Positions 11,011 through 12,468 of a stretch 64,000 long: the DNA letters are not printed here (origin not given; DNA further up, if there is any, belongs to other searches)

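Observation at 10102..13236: LysR-controlled operon pairing a bacterial IDO-family heme dioxygenase with an asparaginase-type Ntn amidohydrolase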

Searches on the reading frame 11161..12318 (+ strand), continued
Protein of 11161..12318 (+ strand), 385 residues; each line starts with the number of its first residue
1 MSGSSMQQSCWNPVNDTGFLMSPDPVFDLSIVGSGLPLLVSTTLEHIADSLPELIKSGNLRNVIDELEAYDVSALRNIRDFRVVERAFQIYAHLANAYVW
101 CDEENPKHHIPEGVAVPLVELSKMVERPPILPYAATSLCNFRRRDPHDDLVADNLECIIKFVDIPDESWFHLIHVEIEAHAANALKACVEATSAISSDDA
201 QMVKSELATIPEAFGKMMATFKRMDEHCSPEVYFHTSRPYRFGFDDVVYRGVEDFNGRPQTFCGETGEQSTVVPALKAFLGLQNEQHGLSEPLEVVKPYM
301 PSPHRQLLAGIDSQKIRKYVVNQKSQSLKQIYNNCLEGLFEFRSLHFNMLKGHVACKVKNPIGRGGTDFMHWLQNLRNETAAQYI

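Call 25: search_protein_families(library=pfam, proteins=[L021:8327-9442:+, L021:9467-12427:-], max_evalue=0.001)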
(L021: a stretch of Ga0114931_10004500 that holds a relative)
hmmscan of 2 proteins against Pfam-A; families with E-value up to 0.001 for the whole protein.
L021:8327-9442:+ (371 aa): 0 families

L021:9467-12427:- (986 aa): 3 families
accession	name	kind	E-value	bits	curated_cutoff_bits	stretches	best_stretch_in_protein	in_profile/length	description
PF00593.30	TonB_dep_Rec_b-barrel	-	8.7e-36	125.1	27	1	535-947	74-436/436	TonB dependent receptor-like, beta-barrel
PF07715.20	Plug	-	2.5e-17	63.8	23.9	1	296-397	2-107/107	TonB-dependent Receptor Plug Domain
PF13505.12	OMP_b-brl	-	0.00049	20.8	28.7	0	690-788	57-143/175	Outer membrane protein beta-barrel domain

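Call 26: find_encoding_contigs(protein=P0001, flank=10000, max_places=2)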
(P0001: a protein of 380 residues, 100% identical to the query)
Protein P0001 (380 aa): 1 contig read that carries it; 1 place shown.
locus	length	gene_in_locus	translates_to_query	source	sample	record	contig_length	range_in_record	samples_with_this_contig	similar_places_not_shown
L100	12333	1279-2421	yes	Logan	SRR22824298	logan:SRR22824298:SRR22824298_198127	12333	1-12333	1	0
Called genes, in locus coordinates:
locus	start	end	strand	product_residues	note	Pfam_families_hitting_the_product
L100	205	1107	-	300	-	PF00126:HTH_1, PF03466:LysR_substrate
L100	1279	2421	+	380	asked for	PF01231:IDO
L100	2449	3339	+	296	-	PF01112:Asparaginase_2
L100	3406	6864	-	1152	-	PF02775:TPP_enzyme_C (weak), PF01558:POR, PF20169:DUF6537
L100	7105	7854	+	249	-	PF03372:Exo_endo_phos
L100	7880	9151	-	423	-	PF00481:PP2C, PF13672:PP2C_2, PF00027:cNMP_binding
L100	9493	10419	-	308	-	PF12852:Cupin_6, PF00165:HTH_AraC (weak), PF12833:HTH_18, PF00165:HTH_AraC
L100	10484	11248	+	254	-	PF00561:Abhydrolase_1 (faint), PF12697:Abhydrolase_6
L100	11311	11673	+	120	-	PF01124:MAPEG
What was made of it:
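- Checked: The public annotation starts it at M9, about 11004 (call 26).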

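Call 29: find_encoding_contigs(protein=P0037, flank=8000, max_places=1)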
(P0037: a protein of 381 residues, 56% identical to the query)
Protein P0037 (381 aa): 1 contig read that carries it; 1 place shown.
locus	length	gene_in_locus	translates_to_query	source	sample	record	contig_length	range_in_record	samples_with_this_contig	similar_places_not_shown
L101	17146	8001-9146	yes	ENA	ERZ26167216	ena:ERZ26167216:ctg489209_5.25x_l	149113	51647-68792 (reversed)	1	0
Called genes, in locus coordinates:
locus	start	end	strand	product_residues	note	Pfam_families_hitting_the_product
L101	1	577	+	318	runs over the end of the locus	PF01156:IU_nuc_hydro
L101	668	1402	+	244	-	PF04248:NTP_transf_9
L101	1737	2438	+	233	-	PF00702:Hydrolase, PF13419:HAD_2 (faint)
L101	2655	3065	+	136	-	-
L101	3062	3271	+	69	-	-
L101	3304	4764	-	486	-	PF08245:Mur_ligase_M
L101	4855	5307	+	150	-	-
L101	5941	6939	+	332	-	PF03734:YkuD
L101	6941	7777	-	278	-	PF07690:MFS_1, PF12832:MFS_1_like, PF13347:MFS_2, PF07690:MFS_1, PF05977:MFS_3 (weak)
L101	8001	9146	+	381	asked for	PF01231:IDO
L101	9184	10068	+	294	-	PF01112:Asparaginase_2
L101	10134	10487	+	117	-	PF01588:tRNA_bind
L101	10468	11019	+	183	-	PF09346:SMI1_KNR4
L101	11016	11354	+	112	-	-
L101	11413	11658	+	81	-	PF04014:MazE_antitoxin (weak)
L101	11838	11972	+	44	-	-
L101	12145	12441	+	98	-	PF08242:Methyltransf_12 (weak), PF13649:Methyltransf_25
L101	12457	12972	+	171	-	PF01209:Ubie_methyltran, PF08241:Methyltransf_11, PF13649:Methyltransf_25 (weak), PF13847:Methyltransf_31 (weak)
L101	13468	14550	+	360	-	PF01593:Amino_oxidase, PF13450:NAD_binding_8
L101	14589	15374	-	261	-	PF01695:IstB_IS21, PF00308:Bac_DnaA (weak), PF00004:AAA (weak)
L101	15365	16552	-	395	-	PF00665:rve, PF22483:Mu-transpos_C_2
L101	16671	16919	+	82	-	PF01593:Amino_oxidase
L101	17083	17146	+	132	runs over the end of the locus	-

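Call 30: find_encoding_contigs(protein=P0019, flank=8000, max_places=1)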
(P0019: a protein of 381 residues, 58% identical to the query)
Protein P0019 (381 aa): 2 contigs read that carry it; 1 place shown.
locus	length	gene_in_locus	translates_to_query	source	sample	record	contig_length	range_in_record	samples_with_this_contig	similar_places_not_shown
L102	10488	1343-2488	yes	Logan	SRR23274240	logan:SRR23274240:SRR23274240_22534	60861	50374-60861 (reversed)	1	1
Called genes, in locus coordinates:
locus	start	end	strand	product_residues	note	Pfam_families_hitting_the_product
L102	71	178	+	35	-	-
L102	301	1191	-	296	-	PF00126:HTH_1, PF03466:LysR_substrate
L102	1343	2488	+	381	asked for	PF01231:IDO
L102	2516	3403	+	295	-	PF01112:Asparaginase_2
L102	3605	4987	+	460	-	PF00209:SNF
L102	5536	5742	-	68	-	PF16177:ACAS_N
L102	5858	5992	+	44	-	-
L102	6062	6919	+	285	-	PF00326:Peptidase_S9 (weak)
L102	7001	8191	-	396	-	PF01053:Cys_Met_Meta_PP, PF00155:Aminotran_1_2, PF06838:Met_gamma_lyase (weak)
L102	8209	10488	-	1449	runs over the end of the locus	PF04357:TamB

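Call 33: find_encoding_contigs(protein=P0049, flank=8000, max_places=1)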
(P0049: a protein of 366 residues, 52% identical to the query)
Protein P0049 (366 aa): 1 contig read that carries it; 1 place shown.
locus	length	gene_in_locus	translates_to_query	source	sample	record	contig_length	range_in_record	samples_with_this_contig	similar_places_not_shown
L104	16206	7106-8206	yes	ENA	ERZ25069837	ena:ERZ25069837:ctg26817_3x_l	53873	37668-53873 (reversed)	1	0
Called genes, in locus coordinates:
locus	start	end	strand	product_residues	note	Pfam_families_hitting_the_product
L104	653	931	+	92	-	PF03060:NMO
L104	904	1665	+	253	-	PF03060:NMO, PF01070:FMN_dh (weak), PF00977:His_biosynth (weak)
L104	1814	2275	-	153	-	PF10604:Polyketide_cyc2 (weak)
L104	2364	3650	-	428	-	PF09861:Lar_N, PF21113:LarA_C (weak)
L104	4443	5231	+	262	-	PF09339:HTH_IclR, PF12802:MarR_2 (weak), PF01614:IclR_C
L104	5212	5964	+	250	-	PF00753:Lactamase_B, PF19583:ODP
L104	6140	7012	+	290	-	PF00753:Lactamase_B (weak)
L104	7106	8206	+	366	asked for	PF01231:IDO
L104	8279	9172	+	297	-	PF01112:Asparaginase_2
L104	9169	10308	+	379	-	PF00155:Aminotran_1_2, PF00266:Aminotran_5, PF01053:Cys_Met_Meta_PP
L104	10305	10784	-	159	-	PF01252:Peptidase_A8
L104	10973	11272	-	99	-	PF11287:DUF3088 (weak), PF00462:Glutaredoxin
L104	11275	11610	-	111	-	-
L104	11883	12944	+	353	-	PF00145:DNA_methylase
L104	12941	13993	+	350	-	PF17728:BsuBI_PstI_RE_N, PF06616:BsuBI_PstI_RE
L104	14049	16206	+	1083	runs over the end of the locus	PF00027:cNMP_binding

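Call 34: find_encoding_contigs(protein=P0032, flank=7000, max_places=1)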
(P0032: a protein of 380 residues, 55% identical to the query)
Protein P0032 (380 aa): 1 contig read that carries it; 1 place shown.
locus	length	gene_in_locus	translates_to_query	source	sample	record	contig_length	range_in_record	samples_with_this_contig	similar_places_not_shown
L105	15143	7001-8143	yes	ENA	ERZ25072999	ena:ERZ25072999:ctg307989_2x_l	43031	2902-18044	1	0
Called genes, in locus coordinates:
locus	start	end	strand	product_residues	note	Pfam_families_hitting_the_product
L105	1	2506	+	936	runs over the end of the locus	-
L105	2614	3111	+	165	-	PF07366:SnoaL, PF12680:SnoaL_2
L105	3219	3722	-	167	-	PF05685:Uma2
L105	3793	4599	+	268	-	PF12695:Abhydrolase_5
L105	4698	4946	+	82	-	-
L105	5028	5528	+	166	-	PF13613:HTH_Tnp_4 (weak)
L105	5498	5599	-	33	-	-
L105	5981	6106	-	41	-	-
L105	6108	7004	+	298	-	PF11199:DUF2891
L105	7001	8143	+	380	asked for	PF01231:IDO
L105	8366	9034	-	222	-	-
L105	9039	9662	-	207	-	PF00596:Aldolase_II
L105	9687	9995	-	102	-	PF04993:TfoX_N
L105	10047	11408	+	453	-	PF05598:DUF772, PF01609:DDE_Tnp_1, PF13751:DDE_Tnp_1_6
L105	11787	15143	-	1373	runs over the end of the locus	PF00082:Peptidase_S8, PF01835:MG2 (faint), PF04151:PPC (faint), PF13620:CarboxypepD_reg, PF17210:SdrD_B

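Call 35: find_encoding_contigs(protein=P0061, flank=7000, max_places=1)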
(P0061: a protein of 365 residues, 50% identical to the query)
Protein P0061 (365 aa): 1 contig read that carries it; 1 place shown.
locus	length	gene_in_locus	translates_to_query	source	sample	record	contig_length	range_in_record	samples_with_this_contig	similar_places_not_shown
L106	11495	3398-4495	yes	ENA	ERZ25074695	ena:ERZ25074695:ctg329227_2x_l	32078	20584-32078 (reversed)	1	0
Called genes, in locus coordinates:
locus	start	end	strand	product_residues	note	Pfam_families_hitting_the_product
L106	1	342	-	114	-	?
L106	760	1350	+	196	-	PF13384:HTH_23 (faint), PF09339:HTH_IclR, PF12802:MarR_2 (weak), PF01614:IclR_C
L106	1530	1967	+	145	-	PF00753:Lactamase_B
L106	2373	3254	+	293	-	PF00753:Lactamase_B (weak)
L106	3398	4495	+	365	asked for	PF01231:IDO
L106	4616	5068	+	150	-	PF12867:DinB_2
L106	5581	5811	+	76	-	PF01253:SUI1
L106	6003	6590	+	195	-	PF04525:LOR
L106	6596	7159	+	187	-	-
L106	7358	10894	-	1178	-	PF13517:FG-GAP_3 (weak), PF05345:He_PIG, PF18911:PKD_4 (faint), PF00028:Cadherin (faint), PF00801:PKD (faint), PF24908:Ig_SIBA-E_2nd (faint), PF05345:He_PIG, PF05345:He_PIG, +1 more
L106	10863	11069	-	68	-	PF13517:FG-GAP_3 (weak)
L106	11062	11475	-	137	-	PF05345:He_PIG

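Call 36: find_encoding_contigs(protein=P0068, flank=7000, max_places=1)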
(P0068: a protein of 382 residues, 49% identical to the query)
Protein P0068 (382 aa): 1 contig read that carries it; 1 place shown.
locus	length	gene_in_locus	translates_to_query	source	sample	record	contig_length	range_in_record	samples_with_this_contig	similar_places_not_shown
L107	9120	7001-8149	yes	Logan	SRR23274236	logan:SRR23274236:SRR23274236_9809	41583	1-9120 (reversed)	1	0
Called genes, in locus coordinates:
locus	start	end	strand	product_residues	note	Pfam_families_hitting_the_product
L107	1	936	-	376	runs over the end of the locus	PF00465:Fe-ADH, PF13685:Fe-ADH_2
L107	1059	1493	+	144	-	PF10116:Host_attach, PF18856:baeRF_family12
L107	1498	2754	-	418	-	PF02308:MgtC, PF13194:DUF4010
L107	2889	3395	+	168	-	-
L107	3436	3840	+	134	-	-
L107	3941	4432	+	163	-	PF00011:HSP20, PF17886:ArsA_HSP20 (weak)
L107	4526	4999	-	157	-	PF00034:Cytochrom_C (faint)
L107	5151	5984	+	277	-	PF03853:YjeF_N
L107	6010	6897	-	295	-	PF00126:HTH_1, PF03466:LysR_substrate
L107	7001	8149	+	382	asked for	PF01231:IDO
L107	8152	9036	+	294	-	PF01112:Asparaginase_2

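Call 50: find_encoding_contigs(protein=P0047, flank=8000, max_places=1)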
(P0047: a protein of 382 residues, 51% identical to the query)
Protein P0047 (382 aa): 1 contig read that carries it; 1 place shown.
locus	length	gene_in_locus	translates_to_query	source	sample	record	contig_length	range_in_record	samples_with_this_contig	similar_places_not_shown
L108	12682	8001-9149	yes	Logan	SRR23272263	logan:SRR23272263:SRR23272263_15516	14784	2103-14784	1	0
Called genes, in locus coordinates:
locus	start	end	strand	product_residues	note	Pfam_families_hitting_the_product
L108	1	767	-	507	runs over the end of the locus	PF01676:Metalloenzyme, PF06415:iPGM_N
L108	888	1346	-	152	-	PF02590:SPOUT_MTase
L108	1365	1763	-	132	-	PF02410:RsfS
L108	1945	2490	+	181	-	PF04542:Sigma70_r2, PF08281:Sigma70_r4_2 (weak), PF04545:Sigma70_r4 (weak)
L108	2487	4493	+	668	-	PF12450:vWF_A, PF00092:VWA, PF13519:VWA_2, PF13768:VWA_3, PF12034:YfbK_C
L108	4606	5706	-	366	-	PF01266:DAO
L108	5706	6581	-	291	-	PF01063:Aminotran_4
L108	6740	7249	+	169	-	PF12802:MarR_2, PF01047:MarR (weak)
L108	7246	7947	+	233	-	PF00072:Response_reg, PF00486:Trans_reg_C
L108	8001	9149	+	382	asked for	PF01231:IDO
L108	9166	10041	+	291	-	PF01112:Asparaginase_2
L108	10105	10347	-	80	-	PF09360:zf-CDGSH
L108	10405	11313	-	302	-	PF03976:PPK2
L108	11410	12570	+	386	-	PF01321:Creatinase_N, PF00557:Peptidase_M24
